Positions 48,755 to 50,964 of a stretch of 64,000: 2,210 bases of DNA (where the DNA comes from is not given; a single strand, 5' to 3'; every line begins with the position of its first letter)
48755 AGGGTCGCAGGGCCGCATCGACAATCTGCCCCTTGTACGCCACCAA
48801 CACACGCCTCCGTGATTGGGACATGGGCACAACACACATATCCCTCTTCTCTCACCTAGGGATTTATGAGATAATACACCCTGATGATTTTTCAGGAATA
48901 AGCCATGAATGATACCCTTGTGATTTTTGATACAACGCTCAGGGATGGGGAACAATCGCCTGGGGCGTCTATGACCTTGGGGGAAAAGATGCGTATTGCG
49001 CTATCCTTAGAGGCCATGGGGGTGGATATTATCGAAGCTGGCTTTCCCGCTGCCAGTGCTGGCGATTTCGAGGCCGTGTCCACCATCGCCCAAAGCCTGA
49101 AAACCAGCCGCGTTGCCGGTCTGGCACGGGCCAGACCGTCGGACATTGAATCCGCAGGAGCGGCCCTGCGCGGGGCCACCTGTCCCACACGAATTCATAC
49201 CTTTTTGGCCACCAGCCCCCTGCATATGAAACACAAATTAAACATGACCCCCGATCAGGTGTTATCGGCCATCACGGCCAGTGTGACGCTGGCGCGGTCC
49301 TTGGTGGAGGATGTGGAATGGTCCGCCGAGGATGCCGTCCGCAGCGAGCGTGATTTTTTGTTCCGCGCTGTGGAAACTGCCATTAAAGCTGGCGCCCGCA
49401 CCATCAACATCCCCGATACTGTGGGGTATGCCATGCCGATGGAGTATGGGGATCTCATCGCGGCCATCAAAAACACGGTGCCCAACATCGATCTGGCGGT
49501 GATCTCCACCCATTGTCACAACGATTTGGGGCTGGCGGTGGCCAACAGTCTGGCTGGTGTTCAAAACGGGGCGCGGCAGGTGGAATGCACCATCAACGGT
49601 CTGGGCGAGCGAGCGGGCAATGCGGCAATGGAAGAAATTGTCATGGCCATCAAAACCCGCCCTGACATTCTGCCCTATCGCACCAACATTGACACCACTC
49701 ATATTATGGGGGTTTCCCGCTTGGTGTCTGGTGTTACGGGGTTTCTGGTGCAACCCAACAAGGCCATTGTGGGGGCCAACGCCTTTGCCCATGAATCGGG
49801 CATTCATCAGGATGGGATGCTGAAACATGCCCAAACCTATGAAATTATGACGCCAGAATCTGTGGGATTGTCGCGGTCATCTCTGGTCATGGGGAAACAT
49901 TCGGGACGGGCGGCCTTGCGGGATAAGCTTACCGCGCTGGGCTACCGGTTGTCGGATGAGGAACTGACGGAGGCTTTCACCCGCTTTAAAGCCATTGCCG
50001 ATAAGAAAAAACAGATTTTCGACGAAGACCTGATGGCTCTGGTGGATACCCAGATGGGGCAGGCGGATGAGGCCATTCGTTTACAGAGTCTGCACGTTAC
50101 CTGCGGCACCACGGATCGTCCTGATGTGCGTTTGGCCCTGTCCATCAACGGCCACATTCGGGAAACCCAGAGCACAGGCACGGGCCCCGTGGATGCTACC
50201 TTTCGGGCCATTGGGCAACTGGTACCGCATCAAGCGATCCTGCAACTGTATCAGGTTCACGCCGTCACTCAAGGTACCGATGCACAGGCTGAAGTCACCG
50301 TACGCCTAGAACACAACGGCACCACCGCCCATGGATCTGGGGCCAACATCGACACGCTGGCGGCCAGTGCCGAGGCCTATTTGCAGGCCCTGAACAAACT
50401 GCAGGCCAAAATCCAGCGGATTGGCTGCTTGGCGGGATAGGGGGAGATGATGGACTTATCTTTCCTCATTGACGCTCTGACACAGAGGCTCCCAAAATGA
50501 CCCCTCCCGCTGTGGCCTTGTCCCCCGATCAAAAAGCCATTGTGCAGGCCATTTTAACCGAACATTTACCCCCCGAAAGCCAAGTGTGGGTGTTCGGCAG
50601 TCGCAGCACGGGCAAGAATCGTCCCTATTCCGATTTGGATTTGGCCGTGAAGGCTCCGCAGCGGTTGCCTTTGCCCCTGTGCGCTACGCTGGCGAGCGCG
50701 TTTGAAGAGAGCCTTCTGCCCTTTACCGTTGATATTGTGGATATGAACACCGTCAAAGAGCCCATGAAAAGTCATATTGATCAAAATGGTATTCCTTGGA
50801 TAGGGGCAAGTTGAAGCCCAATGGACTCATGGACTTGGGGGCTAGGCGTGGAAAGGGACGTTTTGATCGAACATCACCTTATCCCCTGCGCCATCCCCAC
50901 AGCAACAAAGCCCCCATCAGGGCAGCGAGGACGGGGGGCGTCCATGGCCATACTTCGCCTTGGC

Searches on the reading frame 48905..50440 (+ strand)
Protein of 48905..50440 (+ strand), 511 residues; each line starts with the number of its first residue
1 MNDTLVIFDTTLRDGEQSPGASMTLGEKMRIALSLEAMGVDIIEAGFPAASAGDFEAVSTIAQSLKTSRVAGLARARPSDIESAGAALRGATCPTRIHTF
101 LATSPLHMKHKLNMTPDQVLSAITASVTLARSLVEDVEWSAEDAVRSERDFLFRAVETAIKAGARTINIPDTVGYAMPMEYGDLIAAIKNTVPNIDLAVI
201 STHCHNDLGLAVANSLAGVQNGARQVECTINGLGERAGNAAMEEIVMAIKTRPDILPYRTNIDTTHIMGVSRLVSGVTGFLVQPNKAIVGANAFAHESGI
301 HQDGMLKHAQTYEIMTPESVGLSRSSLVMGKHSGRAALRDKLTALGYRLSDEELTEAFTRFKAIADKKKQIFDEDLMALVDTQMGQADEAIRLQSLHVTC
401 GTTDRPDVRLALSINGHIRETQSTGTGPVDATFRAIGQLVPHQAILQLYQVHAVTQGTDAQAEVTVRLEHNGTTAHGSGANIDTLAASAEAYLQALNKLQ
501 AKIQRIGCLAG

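Call 6: search_protein_families(library=pfam, proteins=[window:48905-50440:+])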
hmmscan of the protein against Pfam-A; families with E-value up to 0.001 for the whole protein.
window:48905-50440:+ (511 aa): 3 families
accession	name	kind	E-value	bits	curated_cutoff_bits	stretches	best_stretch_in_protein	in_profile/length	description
PF00682.25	HMGL-like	-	7.1e-93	311.2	29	1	6-274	3-260/260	HMGL-like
PF08502.15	LeuA_dimer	-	4.6e-38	130.5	24.9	1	370-499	1-130/131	LeuA allosteric (dimerisation) domain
PF22617.1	HCS_D2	-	6.6e-32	110.2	27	1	288-369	1-82/82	Homocitrate synthase post-HMGL domain-like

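Call 15: find_encoding_contigs(protein=window:48905-50440:+, flank=10000, max_places=4)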
Protein window:48905-50440:+ (511 aa): 3 contigs read that carry it; 2 places shown.
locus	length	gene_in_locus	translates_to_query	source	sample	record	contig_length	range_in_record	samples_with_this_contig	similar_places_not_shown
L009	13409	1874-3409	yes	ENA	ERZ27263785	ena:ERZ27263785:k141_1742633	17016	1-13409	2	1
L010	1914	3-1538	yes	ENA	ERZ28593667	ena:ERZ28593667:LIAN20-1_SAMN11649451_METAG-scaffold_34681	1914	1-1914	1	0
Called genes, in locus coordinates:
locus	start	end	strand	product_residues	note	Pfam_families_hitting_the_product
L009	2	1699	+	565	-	?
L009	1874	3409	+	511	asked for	PF00682:HMGL-like, PF22617:HCS_D2, PF08502:LeuA_dimer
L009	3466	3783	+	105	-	PF01909:NTP_transf_2, PF18765:Polbeta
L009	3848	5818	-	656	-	-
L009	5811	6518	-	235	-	PF00072:Response_reg, PF00486:Trans_reg_C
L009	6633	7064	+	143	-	PF09424:YqeY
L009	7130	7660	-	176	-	PF00702:Hydrolase, PF13419:HAD_2, PF13242:Hydrolase_like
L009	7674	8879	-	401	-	PF07219:HemY_N (weak)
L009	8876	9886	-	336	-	-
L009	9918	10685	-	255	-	PF02602:HEM4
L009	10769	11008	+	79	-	PF14573:PP-binding_2 (weak), PF00550:PP-binding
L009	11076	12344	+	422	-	PF00109:ketoacyl-synt, PF00108:Thiolase_N (weak), PF02801:Ketoacyl-synt_C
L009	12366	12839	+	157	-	PF14588:YjgF_endoribonc, PF01042:Ribonuc_L-PSP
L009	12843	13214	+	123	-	PF22381:Staph_reg_Sar_Rot (weak), PF12802:MarR_2, PF01047:MarR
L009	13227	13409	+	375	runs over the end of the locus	PF00871:Acetate_kinase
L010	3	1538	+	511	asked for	PF00682:HMGL-like, PF22617:HCS_D2, PF08502:LeuA_dimer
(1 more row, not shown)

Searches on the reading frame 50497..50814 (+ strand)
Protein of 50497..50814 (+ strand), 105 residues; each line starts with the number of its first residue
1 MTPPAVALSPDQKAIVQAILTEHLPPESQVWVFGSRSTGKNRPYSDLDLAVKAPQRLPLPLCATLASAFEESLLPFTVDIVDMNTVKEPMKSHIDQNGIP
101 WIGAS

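Call 6: search_protein_families(library=pfam, proteins=[window:50497-50814:+])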
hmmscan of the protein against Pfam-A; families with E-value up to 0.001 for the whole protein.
window:50497-50814:+ (105 aa): 2 families
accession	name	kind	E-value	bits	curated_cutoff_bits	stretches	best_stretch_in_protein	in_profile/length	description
PF18765.7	Polbeta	-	3.4e-12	46.8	26.9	1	29-99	15-85/93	Polymerase beta, Nucleotidyltransferase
PF01909.29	NTP_transf_2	-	5.5e-08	33.5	21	1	22-97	10-88/93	Nucleotidyltransferase domain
